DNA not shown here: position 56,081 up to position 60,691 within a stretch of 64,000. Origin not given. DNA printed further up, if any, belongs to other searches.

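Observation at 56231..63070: Giant VirB10 with about 1,660 codons of a 17-residue repeat between the inner-membrane anchor and the outer-membrane domain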

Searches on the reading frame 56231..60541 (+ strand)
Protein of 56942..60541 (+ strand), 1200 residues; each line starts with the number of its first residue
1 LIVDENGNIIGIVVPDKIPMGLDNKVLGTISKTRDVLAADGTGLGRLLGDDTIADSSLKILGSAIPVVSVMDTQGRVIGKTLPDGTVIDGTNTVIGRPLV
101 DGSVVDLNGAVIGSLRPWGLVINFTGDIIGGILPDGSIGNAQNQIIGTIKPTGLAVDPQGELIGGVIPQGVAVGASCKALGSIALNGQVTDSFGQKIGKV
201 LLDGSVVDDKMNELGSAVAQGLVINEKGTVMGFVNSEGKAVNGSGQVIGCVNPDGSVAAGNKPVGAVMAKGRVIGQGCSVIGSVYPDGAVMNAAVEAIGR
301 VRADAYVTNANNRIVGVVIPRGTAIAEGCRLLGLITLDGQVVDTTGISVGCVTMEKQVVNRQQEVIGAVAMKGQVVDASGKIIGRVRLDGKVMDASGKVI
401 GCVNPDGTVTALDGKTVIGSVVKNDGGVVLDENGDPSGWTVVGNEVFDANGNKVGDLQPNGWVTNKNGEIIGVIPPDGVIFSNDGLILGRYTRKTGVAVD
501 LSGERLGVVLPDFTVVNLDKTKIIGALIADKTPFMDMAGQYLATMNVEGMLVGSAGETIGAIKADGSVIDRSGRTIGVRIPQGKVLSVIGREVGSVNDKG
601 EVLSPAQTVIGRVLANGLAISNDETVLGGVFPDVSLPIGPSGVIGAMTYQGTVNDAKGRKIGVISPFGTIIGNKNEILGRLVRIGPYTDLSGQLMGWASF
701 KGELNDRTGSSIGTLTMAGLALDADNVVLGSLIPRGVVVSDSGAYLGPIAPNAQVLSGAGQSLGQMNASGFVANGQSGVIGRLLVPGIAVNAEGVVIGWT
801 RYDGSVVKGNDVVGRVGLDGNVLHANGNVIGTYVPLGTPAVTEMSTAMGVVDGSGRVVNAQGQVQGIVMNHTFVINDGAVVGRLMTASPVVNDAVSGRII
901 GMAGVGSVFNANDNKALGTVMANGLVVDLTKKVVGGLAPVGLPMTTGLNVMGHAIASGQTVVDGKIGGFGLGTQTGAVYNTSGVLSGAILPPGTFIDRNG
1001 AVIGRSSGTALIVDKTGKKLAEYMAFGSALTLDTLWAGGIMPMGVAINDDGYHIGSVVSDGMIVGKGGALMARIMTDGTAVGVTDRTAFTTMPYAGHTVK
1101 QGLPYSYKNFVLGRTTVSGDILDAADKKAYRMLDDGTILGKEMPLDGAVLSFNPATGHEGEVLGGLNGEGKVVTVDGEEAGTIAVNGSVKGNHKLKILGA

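Call 47: predict_structure(alignment_id=A3)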
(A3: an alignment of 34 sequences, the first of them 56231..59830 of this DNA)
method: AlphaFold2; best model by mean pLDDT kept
length: 1200 residues; sequences in the alignment: 34
mean_pLDDT: 84.5   pTM: 0.77
mean pLDDT of the five models: 84.5, 82.8, 81.5, 81.5, 80.6
residues with pLDDT >= 90: 478; 70-90: 617; 50-70: 45; < 50: 60
segments of 3 or more residues with pLDDT < 50: 1-12, 38-70, 187-201
pLDDT, mean of each block of 10 residues (from residue 1): 40 61 79 58 40 38 33 78 82 83 89 82 85 89 89 84 83 86 64 43 70 84 83 85 84 91 86 85 88 89 92 89 89 91 88 93 90 88 91 89 92 82 86 88 88 91 91 86 86 89 93 89 91 89 90 91 84 90 86 87 88 82 90 87 83 81 83 90 89 89 89 94 92 89 93 93 93 89 87 82 89 90 91 89 86 92 86 90 87 88 90 88 88 94 93 91 88 88 90 79 79 78 91 90 88 88 89 90 88 91 88 87 84 86 82 84 88 80 75 74
secondary structure, 60 per line:
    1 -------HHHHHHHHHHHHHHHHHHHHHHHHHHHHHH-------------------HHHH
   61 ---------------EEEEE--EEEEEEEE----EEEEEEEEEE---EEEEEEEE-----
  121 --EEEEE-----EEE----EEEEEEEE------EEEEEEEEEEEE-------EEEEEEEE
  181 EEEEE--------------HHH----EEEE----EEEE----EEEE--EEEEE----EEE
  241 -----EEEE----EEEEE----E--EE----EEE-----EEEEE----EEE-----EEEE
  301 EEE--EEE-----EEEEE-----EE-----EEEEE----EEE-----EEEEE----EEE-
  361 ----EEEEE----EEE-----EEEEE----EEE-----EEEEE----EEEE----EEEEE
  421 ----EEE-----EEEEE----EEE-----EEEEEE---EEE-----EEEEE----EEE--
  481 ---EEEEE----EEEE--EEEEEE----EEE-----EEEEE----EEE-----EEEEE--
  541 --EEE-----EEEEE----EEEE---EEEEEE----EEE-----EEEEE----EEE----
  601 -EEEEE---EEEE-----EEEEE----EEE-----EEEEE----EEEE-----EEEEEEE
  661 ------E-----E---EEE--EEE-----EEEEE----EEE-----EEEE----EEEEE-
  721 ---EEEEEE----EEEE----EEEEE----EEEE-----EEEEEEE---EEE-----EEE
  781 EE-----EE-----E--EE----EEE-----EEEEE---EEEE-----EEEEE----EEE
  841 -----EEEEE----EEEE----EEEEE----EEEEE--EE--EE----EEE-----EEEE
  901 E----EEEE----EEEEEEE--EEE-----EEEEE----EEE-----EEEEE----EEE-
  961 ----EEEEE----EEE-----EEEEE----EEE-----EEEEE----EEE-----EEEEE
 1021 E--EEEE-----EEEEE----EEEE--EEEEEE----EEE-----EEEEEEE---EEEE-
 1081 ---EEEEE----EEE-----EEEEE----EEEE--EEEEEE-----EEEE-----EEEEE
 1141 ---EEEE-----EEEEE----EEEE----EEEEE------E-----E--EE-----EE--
elements in order (helices of 4 or more, strands of 3 or more residues): H8-37 H57-60 E76-80 E83-90 E95-104 E108-115 E123-127 E133-135 E140-147 E154-165 E173-185 E207-210 E215-218 E223-226 E229-233 E238-240 E246-249 E254-258 E272-274 E280-284 E289-291 E297-303 E306-308 E314-318 E331-335 E340-342 E348-352 E357-359 E365-369 E374-376 E382-386 E391-393 E399-403 E408-411 E416-420 E425-427 E433-437 E442-444 E450-455 E459-461 E467-471 E476-478 E484-488 E493-496 E499-504 E509-511 E517-521 E526-528 E534-538 E543-545 E551-555 E560-563 E567-572 E577-579 E585-589 E594-596 E602-606 E610-613 E619-623 E628-630 E636-640 E645-648 E654-660 E677-679 E682-684 E690-694 E699-701 E707-710 E715-719 E724-729 E734-737 E742-746 E751-754 E760-766 E770-772 E778-782 E804-806 E812-816 E820-823 E829-833 E838-840 E846-850 E855-858 E863-867 E872-876 E889-891 E897-901 E906-909 E914-920 E923-925 E931-935 E940-942 E948-952 E957-959 E965-969 E974-976 E982-986 E991-993 E999-1003 E1008-1010 E1016-1021 E1024-1027 E1033-1037 E1042-1045 E1048-1053 E1058-1060 E1066-1072 E1076-1079 E1084-1088 E1093-1095 E1101-1105 E1110-1113 E1116-1121 E1127-1130 E1136-1140 E1144-1147 E1153-1157 E1162-1165 E1170-1174

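Call 52: fold_search(model_id=the predicted structure, library=pdb)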
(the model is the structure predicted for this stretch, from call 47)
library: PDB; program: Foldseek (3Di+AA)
matches with E <= 10: 1971; with E <= 0.001: 1251
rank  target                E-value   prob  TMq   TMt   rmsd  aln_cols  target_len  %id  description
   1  7sqc_T0               1.6e-13  1.00  0.08  0.17  10.2       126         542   18  Ciliary C1 central pair apparatus isolated from Chlamydomonas reinhardtii (released 2022-04-13)
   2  6fvi                  2.4e-13  1.00  0.09  0.65   2.6       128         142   11  ASH / PapD-like domain of human CEP192 (PapD-like domain 7) (released 2019-03-20)
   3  7som_J                3.0e-13  1.00  0.08  0.14   7.0       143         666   17  Ciliary C2 central pair apparatus isolated from Chlamydomonas reinhardtii (released 2022-04-13)
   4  2e6j_MODEL_1_A        4.1e-13  1.00  0.08  0.72   3.4       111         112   12  Solution structure of the C-terminal PapD-like domain from human HYDIN protein (released 2007-07-03)
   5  4aq1_C                5.0e-13  1.00  0.08  0.14  21.8       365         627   10  Structure of the SbsB S-layer protein of Geobacillus stearothermophilus PV72p2 in complex with nanobody KB6 (released 2012-06-13)
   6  3gfu_C                1.0e-12  1.00  0.08  0.39  17.6       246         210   13  FaeE-FaeG chaperone-major pilin complex of F4 ac 5/95 fimbriae (released 2009-10-20)
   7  7sqc_T3               1.0e-12  1.00  0.08  0.27  17.3       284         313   11  Ciliary C1 central pair apparatus isolated from Chlamydomonas reinhardtii (released 2022-04-13)
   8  3dos_A                1.2e-12  1.00  0.08  0.44  19.4       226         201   12  Crystal structure of the complex of the Caf1M chaperone with the mini-fiber of two Caf1 subunits (Caf1:Caf1), carrying (released 2009-07-14)
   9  7sqc_T1               1.4e-12  1.00  0.08  0.16  10.3       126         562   18  Ciliary C1 central pair apparatus isolated from Chlamydomonas reinhardtii (released 2022-04-13)
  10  9ijj_L                1.6e-12  1.00  0.08  0.37   3.3       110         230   16  In situ structure of the central apparatus in mouse sperm axoneme. (released 2025-06-04)
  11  3f65_B                2.4e-12  1.00  0.08  0.40  17.3       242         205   14  The F4 fimbrial chaperone FaeE does not self-cap its interactive surfaces (released 2009-05-19)
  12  2ys4_MODEL_1_A        2.7e-12  1.00  0.08  0.61  12.5       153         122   13  Solution structure of the N-terminal PapD-like domain of HYDIN protein from human (released 2008-04-08)
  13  7n61_0I               3.3e-12  1.00  0.08  0.20  13.7       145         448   16  structure of C2 projections and MIPs (released 2022-05-18)
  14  5fqe_A                3.7e-12  1.00  0.07  0.14   7.5       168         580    7  The details of glycolipid glycan hydrolysis by the structural analysis of a family 123 glycoside hydrolase from Clostr (released 2016-03-30)
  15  3f6i_A                4.1e-12  1.00  0.08  0.42  15.9       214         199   12  Structure of the SeMet labeled F4 fibrial chaperone FaeE (released 2009-05-19)
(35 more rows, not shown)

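Call 86: search_protein_representatives(protein=window:56942-60541:+)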
Query: 1200 residues. Proteins with E-value up to 0.001 (for the whole library): 270; up to 1e-10: 121; up to 1e-30: 56. The best 150 are listed.
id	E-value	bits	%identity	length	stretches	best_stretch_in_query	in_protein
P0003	0.0e+00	2382.7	72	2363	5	1-1200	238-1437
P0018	0.0e+00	1457.3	49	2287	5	373-1200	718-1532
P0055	0.0e+00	1162.9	42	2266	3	2-1199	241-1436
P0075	0.0e+00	1095.3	45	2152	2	2-1199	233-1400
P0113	3.6e-281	952.4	40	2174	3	3-1189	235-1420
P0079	1.2e-279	947.4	38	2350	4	2-1200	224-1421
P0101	4.1e-276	935.6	39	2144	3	2-1192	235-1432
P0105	8.6e-273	924.6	38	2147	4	2-1200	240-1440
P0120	3.3e-264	896.2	38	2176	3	4-1189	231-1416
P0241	1.4e-252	857.7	38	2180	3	12-1199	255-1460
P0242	8.7e-201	686.2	34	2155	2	3-1199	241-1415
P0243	2.9e-183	628.1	33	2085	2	10-1199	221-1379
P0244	9.6e-177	606.5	32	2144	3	2-1198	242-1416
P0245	4.8e-155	534.6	36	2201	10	2-440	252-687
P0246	3.9e-133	462.1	32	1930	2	11-878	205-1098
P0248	1.1e-110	387.7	32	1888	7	121-633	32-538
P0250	4.8e-102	359.1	29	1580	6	121-421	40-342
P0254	2.7e-87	310.3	29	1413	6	121-342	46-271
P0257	2.8e-80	287.1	28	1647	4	121-549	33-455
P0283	7.8e-34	133.2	33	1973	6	341-577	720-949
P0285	1.1e-32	129.4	42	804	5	365-491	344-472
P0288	1.8e-30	122.1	39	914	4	369-588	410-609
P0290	4.4e-29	117.5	40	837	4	325-473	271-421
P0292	9.3e-29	116.4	44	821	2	366-417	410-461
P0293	4.1e-28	114.3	39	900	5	323-473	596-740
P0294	7.7e-28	113.4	41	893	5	341-490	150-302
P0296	1.4e-27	112.4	35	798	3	261-471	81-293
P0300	4.3e-24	101.0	40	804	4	374-495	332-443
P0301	5.4e-24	100.6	43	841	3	69-233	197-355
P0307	4.8e-22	94.2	48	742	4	375-491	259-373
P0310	2.1e-20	88.7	41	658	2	337-499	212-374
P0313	1.4e-19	86.0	41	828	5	373-489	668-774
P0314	3.7e-19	84.6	43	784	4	369-491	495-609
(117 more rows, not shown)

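Call 87: search_protein_families(library=pfam, proteins=[P0250, P0254, P0257, P0248, P0285, P0292, P0288], max_evalue=0.001)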
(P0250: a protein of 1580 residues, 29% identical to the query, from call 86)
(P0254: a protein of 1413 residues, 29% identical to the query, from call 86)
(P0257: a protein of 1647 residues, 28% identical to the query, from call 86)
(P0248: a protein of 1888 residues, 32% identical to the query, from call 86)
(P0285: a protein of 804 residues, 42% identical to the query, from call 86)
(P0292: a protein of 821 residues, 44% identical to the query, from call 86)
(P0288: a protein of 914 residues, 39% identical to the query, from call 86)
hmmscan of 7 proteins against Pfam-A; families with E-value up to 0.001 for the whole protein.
P0250 (1580 aa): 4 families
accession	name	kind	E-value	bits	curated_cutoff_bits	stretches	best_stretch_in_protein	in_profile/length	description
PF21785.3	Bflower_2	-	1e-64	215.8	38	6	191-267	15-88/112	5-fold beta-flower protein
PF03743.19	TrbI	-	3.5e-36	125.3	35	1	1263-1453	2-188/188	Bacterial conjugation TrbI-like protein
PF12396.14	DUF3659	-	3.2e-15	56.2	24.8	0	951-1000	9-54/61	Protein of unknown function (DUF3659)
PF21784.3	Bflower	-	2.5e-13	50.8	25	0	924-985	5-64/116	4-fold beta flower protein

P0254 (1413 aa): 3 families
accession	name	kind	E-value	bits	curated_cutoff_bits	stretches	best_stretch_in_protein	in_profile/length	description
PF21785.3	Bflower_2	-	5.2e-42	142.7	38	9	769-847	22-98/112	5-fold beta-flower protein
PF03743.19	TrbI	-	1.9e-29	103.3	35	1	1114-1306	2-186/188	Bacterial conjugation TrbI-like protein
PF21784.3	Bflower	-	9.9e-11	42.5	25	1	808-859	11-61/116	4-fold beta flower protein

P0257 (1647 aa): 4 families
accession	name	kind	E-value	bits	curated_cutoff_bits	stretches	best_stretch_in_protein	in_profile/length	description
PF21785.3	Bflower_2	-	8.1e-67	222.6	38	8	920-1011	18-96/112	5-fold beta-flower protein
PF03743.19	TrbI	-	3e-35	122.2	35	1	1339-1529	2-187/188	Bacterial conjugation TrbI-like protein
PF21784.3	Bflower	-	4.4e-23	82.3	25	1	1077-1172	2-101/116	4-fold beta flower protein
PF12396.14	DUF3659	-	2.1e-13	50.3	24.8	0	934-988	9-59/61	Protein of unknown function (DUF3659)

P0248 (1888 aa): 4 families
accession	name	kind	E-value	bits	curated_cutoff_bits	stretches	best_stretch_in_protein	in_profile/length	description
PF21785.3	Bflower_2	-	1.5e-94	311.9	38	14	1211-1312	2-99/112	5-fold beta-flower protein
PF21784.3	Bflower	-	1.8e-35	122.2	25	1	1111-1175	4-65/116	4-fold beta flower protein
PF03743.19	TrbI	-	1.8e-31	109.9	35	1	1580-1771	2-188/188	Bacterial conjugation TrbI-like protein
PF12396.14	DUF3659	-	1.8e-16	60.2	24.8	1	1191-1241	10-55/61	Protein of unknown function (DUF3659)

P0285 (804 aa): 5 families
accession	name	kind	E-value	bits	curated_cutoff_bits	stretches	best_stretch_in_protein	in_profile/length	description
PF21785.3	Bflower_2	-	1.2e-34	118.9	38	3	266-331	35-96/112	5-fold beta-flower protein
PF21784.3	Bflower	-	1.7e-17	64.3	25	0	427-470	3-61/116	4-fold beta flower protein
PF05593.20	RHS_repeat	-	3e-13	50.2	22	0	428-460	1-37/38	RHS Repeat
PF03743.19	TrbI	-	6.7e-13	49.3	35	1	626-801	2-186/188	Bacterial conjugation TrbI-like protein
PF12396.14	DUF3659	-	0.00059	20.1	24.8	0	427-472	14-55/61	Protein of unknown function (DUF3659)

P0292 (821 aa): 7 families
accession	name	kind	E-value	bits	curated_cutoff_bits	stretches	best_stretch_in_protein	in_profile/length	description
PF21785.3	Bflower_2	-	2e-42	144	38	7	308-394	18-97/112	5-fold beta-flower protein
PF21784.3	Bflower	-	1.1e-17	65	25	0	364-448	2-64/116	4-fold beta flower protein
PF12396.14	DUF3659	-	4.8e-17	62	24.8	1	256-304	14-58/61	Protein of unknown function (DUF3659)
PF03743.19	TrbI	-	2.3e-16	60.7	35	1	639-815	1-186/188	Bacterial conjugation TrbI-like protein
PF05593.20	RHS_repeat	-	1.5e-09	38.4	22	0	167-218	2-37/38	RHS Repeat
PF18755.6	RAMA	-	5.5e-05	23.5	35.2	0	410-448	27-68/107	Restriction Enzyme Adenine Methylase Associated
PF05239.21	PRC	-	0.00043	20.7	21.2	0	416-452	11-46/78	PRC-barrel domain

P0288 (914 aa): 6 families
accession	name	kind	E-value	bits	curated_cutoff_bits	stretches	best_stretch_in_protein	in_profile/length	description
PF21785.3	Bflower_2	-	5.4e-45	152.3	38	7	147-236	15-98/112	5-fold beta-flower protein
PF05593.20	RHS_repeat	-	1.7e-20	73.4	22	0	472-504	1-37/38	RHS Repeat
PF21784.3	Bflower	-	7.4e-18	65.5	25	0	379-445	3-63/116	4-fold beta flower protein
PF03743.19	TrbI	-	1.1e-17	64.9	35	1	736-912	2-187/188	Bacterial conjugation TrbI-like protein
PF12396.14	DUF3659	-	3e-15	56.3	24.8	0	247-292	14-55/61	Protein of unknown function (DUF3659)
PF18755.6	RAMA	-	0.00088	19.6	35.2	0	159-185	46-72/107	Restriction Enzyme Adenine Methylase Associated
